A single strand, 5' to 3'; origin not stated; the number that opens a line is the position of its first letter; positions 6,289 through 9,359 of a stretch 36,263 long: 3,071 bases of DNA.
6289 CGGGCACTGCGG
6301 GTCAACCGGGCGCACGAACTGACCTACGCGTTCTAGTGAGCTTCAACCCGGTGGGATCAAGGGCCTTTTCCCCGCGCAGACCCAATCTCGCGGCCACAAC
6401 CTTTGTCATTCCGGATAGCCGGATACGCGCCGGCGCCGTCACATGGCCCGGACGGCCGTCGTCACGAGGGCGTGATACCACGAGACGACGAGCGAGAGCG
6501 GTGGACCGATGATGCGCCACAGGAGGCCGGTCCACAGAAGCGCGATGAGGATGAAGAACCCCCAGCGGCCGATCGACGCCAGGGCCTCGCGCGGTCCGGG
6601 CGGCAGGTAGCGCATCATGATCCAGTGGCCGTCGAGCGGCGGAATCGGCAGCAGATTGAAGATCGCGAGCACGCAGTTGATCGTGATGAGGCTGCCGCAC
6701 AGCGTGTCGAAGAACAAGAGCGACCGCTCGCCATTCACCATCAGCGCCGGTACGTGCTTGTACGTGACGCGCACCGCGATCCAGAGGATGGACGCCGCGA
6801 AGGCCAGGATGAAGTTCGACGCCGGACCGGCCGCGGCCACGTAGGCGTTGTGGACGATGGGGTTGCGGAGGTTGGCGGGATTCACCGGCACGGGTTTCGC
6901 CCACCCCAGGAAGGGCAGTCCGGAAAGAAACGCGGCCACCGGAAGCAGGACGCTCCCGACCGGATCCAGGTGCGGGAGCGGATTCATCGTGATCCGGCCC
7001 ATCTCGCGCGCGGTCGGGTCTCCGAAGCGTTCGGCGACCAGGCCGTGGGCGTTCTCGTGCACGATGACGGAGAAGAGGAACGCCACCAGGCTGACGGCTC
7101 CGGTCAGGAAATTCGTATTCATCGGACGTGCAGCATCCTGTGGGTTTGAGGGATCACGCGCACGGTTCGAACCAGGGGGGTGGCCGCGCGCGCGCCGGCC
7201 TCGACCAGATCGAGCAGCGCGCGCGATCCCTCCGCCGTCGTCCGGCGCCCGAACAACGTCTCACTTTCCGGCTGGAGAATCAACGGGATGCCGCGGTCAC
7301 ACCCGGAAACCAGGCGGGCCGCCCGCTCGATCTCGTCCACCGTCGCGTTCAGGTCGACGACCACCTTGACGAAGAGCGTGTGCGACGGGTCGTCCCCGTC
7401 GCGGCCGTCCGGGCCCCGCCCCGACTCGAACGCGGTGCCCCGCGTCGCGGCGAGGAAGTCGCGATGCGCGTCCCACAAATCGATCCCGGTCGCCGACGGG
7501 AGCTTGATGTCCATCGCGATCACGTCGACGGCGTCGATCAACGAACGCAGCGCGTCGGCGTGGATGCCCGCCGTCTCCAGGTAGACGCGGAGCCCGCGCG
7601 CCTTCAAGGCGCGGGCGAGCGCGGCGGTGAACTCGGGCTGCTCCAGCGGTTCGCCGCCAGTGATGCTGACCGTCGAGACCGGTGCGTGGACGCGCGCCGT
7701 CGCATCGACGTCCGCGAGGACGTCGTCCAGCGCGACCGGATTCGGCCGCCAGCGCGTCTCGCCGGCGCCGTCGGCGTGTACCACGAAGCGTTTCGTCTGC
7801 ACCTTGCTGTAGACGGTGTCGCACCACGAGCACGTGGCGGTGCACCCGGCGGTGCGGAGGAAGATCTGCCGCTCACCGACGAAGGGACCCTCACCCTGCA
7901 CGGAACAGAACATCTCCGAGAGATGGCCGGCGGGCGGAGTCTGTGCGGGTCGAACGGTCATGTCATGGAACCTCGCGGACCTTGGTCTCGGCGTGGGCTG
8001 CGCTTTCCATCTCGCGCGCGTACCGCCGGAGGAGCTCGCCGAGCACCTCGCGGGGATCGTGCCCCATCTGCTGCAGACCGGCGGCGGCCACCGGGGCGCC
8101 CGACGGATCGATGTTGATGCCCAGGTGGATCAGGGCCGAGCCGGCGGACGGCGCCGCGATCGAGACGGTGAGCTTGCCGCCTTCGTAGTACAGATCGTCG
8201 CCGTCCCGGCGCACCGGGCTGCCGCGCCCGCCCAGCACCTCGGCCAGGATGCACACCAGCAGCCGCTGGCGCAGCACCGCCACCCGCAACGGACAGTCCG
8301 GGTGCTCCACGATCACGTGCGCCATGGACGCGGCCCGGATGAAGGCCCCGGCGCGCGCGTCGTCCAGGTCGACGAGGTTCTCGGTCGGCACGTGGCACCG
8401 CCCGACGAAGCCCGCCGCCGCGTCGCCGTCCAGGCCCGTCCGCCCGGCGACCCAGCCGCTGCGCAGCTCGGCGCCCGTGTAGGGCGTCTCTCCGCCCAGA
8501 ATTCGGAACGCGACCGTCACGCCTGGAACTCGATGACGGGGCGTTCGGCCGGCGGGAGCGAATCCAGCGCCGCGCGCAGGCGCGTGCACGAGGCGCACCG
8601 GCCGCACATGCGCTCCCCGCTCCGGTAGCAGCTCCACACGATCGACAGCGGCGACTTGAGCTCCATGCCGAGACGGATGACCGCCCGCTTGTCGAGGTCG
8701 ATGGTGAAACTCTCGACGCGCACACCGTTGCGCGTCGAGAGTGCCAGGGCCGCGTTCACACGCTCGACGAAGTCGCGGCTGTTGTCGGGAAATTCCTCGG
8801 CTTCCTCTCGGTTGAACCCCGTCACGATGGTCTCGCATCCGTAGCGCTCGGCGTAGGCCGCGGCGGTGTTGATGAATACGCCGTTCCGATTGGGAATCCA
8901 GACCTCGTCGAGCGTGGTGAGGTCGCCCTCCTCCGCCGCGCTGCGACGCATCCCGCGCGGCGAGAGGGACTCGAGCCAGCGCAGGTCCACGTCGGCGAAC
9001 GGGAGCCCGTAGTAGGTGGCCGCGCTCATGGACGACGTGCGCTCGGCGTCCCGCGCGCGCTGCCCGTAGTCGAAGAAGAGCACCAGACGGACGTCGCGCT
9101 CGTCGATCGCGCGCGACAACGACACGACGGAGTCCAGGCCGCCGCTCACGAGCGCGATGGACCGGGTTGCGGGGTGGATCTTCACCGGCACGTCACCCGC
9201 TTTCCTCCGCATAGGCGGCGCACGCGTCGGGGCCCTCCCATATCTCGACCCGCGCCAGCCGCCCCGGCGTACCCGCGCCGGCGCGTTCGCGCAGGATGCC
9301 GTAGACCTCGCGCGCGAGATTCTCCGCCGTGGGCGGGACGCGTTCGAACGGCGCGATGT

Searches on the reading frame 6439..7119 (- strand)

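Call 43: search_protein_families(library=pfam, proteins=[window:6439-7119:-], max_evalue=0.0001)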
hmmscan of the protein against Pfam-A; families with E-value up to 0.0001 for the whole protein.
window:6439-7119:- (226 aa): 1 family
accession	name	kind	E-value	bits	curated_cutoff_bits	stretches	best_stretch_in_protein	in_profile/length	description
PF02163.28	Peptidase_M50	-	1.1e-14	54.8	27.2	2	137-193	159-220/221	Peptidase family M50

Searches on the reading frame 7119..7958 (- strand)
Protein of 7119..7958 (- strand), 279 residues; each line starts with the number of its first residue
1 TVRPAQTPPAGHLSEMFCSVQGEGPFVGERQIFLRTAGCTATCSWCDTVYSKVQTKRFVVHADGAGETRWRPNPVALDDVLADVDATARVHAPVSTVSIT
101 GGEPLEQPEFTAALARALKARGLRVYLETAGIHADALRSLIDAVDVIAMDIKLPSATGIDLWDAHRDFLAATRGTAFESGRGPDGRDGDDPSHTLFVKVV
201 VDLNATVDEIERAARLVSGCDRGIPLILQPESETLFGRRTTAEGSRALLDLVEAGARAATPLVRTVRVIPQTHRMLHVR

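Call 43: search_protein_families(library=pfam, proteins=[window:7119-7958:-], max_evalue=0.0001)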
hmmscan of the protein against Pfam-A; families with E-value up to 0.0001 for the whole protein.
window:7119-7958:- (279 aa): 1 family
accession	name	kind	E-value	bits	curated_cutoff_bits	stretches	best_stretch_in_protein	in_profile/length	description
PF04055.27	Radical_SAM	-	2.4e-12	47.8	29.5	1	36-155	4-113/166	Radical SAM superfamily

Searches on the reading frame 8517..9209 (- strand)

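Call 43: search_protein_families(library=pfam, proteins=[window:8517-9209:-], max_evalue=0.0001)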
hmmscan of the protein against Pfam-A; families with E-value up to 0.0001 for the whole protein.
window:8517-9209:- (230 aa): 1 family
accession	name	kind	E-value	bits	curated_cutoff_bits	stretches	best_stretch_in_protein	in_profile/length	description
PF06508.19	QueC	-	7.6e-43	146.9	22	1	17-215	2-206/210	Queuosine biosynthesis protein QueC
